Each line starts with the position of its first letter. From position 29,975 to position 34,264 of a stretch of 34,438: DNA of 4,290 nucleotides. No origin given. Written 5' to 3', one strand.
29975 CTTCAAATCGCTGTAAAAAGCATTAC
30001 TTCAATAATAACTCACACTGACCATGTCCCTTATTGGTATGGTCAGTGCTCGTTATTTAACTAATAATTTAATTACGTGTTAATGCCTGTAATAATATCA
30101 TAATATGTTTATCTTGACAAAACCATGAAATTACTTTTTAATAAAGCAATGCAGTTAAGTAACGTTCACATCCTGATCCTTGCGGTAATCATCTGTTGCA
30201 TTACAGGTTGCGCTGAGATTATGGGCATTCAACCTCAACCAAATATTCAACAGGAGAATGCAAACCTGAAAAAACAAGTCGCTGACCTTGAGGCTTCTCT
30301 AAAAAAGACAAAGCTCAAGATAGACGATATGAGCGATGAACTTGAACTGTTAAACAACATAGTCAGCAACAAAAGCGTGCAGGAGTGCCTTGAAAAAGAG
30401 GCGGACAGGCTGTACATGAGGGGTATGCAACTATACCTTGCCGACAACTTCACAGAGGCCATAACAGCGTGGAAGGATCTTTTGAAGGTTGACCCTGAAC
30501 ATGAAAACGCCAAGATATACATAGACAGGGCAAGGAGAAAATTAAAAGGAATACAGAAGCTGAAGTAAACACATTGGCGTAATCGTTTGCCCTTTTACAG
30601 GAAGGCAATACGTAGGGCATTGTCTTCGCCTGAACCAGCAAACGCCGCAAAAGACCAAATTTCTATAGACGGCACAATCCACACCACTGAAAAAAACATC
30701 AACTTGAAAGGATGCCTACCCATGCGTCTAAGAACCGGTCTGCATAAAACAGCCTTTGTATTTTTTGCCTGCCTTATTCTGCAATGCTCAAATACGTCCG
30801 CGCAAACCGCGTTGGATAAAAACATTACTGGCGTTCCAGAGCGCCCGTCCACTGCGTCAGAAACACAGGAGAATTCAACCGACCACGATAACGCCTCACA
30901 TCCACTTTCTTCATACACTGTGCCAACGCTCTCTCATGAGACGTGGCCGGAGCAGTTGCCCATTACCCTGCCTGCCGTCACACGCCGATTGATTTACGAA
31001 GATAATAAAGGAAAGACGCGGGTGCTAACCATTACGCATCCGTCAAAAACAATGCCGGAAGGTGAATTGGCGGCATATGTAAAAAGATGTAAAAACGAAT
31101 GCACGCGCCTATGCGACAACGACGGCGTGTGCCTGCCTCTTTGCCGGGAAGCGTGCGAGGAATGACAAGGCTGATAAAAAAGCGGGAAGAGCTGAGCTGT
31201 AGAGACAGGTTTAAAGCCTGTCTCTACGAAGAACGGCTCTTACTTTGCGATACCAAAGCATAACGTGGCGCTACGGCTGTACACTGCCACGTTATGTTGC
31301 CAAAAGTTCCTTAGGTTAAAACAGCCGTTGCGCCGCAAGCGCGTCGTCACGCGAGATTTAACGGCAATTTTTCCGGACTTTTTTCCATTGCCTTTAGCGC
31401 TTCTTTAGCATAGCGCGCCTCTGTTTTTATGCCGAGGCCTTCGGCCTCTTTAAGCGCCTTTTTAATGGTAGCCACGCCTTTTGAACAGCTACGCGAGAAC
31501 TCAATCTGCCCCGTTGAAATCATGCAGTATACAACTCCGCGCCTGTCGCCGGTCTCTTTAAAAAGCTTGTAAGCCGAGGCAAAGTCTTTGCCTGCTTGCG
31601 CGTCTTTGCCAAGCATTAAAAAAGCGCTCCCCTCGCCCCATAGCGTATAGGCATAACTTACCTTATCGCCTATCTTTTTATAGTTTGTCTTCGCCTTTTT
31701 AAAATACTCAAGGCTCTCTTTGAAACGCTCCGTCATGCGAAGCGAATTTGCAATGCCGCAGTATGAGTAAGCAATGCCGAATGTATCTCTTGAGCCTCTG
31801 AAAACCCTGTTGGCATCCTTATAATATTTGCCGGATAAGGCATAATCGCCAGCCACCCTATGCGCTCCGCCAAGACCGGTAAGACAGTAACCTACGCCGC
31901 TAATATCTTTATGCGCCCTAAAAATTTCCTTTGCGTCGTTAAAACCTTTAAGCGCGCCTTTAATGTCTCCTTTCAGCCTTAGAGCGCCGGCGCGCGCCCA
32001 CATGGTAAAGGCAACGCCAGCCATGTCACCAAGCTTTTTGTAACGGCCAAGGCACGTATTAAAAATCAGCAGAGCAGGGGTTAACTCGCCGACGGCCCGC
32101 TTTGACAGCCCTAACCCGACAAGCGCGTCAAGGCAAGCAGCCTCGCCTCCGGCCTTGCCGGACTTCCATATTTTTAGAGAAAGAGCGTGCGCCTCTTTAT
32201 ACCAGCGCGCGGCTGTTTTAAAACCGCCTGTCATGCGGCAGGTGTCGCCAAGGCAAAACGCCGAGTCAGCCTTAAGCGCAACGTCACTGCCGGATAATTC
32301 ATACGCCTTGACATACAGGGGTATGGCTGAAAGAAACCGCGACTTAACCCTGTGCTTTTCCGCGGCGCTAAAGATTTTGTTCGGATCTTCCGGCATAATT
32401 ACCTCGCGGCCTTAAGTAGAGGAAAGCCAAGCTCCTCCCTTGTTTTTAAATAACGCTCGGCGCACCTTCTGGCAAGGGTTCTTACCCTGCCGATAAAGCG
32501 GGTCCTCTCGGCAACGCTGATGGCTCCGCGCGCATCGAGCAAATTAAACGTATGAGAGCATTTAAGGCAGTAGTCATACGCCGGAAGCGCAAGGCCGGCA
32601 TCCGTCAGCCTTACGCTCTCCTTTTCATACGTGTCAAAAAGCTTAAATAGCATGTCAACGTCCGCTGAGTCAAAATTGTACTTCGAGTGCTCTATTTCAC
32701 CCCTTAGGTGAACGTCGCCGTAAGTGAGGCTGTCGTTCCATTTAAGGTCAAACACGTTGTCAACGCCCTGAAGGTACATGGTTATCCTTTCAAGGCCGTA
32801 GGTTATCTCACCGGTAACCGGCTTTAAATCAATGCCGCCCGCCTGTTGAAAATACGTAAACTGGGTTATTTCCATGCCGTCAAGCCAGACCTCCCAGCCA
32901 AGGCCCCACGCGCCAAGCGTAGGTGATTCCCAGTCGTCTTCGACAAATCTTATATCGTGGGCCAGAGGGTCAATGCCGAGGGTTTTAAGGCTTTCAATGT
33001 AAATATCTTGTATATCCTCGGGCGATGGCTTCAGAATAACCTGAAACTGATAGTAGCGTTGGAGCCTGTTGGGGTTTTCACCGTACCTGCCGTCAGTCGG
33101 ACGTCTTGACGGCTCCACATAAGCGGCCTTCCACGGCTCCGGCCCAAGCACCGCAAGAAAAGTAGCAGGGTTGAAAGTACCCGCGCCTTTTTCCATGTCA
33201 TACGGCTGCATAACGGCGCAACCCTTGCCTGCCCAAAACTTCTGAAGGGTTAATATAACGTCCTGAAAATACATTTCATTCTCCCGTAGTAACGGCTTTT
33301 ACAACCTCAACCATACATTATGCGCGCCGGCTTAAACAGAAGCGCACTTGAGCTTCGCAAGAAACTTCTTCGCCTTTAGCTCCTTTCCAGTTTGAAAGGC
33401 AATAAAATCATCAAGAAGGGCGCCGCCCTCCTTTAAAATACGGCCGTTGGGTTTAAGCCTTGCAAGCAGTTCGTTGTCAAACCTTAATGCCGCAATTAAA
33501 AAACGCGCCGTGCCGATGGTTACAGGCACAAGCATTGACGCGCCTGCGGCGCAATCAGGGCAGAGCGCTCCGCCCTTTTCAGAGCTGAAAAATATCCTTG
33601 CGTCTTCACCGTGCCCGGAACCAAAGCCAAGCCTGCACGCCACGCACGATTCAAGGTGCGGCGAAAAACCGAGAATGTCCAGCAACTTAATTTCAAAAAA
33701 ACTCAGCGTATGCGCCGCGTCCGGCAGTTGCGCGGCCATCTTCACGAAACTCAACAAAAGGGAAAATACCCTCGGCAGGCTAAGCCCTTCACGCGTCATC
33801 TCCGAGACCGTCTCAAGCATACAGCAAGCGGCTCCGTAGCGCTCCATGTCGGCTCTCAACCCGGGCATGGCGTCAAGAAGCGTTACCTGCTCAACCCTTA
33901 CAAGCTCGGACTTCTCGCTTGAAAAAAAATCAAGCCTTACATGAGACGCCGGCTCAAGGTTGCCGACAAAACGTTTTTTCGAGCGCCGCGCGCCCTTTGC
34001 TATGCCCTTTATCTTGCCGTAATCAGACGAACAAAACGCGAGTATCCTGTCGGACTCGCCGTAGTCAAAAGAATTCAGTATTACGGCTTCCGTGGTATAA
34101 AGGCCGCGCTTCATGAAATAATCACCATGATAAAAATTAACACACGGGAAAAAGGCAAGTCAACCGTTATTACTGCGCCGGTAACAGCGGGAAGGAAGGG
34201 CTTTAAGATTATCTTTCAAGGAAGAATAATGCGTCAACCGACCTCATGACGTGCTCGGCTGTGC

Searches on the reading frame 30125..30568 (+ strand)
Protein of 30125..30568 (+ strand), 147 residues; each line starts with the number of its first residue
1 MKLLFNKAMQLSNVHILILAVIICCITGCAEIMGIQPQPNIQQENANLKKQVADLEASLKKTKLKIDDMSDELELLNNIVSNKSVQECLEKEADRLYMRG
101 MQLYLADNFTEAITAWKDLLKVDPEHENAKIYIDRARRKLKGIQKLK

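Call 83: search_protein_families(library=pfam, proteins=[window:30125-30568:+], max_evalue=0.01)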
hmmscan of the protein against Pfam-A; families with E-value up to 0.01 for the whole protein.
window:30125-30568:+ (147 aa): 3 families
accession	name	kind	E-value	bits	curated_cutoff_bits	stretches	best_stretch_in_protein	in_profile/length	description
PF07719.23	TPR_2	-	0.00021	21.6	27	1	94-126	2-34/34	Tetratricopeptide repeat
PF20882.2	Sos7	-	0.00025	21.6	27.3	1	31-82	22-73/75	Kinetochore protein Sos7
PF04977.20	DivIC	-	0.0083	16.3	28.9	0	46-93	20-61/80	Septum formation initiator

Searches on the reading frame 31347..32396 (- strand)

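Call 22: search_protein_families(library=pfam, proteins=[window:31347-32396:-], max_evalue=0.00001)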
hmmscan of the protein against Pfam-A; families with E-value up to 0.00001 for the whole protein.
window:31347-32396:- (349 aa): 2 families
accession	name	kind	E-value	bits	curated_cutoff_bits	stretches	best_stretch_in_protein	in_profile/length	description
PF13424.12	TPR_12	-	1.7e-21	76.6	30.1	2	209-281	3-77/77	Tetratricopeptide repeat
PF07719.23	TPR_2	-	3.8e-06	27.1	27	0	209-235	1-27/34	Tetratricopeptide repeat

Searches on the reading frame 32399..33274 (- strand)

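Call 22: search_protein_families(library=pfam, proteins=[window:32399-33274:-], max_evalue=0.00001)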
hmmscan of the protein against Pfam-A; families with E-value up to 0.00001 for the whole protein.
window:32399-33274:- (291 aa): 1 family
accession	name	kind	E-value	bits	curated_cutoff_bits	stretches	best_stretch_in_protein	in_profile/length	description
PF02091.20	tRNA-synt_2e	-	3.7e-153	509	27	1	3-280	1-278/278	Glycyl-tRNA synthetase alpha subunit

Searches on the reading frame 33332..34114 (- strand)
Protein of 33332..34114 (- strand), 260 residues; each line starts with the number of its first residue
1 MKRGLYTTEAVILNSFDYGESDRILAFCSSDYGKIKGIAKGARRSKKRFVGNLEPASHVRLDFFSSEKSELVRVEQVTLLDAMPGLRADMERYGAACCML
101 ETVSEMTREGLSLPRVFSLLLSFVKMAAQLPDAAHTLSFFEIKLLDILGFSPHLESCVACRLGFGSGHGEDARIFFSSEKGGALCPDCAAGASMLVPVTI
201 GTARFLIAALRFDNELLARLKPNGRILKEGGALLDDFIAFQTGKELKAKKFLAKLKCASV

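Call 22: search_protein_families(library=pfam, proteins=[window:33332-34114:-], max_evalue=0.00001)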
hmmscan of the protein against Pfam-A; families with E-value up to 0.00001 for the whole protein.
window:33332-34114:- (260 aa): 2 families
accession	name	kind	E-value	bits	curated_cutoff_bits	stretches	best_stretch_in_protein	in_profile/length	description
PF02565.21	RecO_C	-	3.4e-22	79.3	22.1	1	87-249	1-156/157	Recombination protein O C terminal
PF11967.14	RecO_N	-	5.2e-20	71.7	27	1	5-82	3-79/80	Recombination protein O N terminal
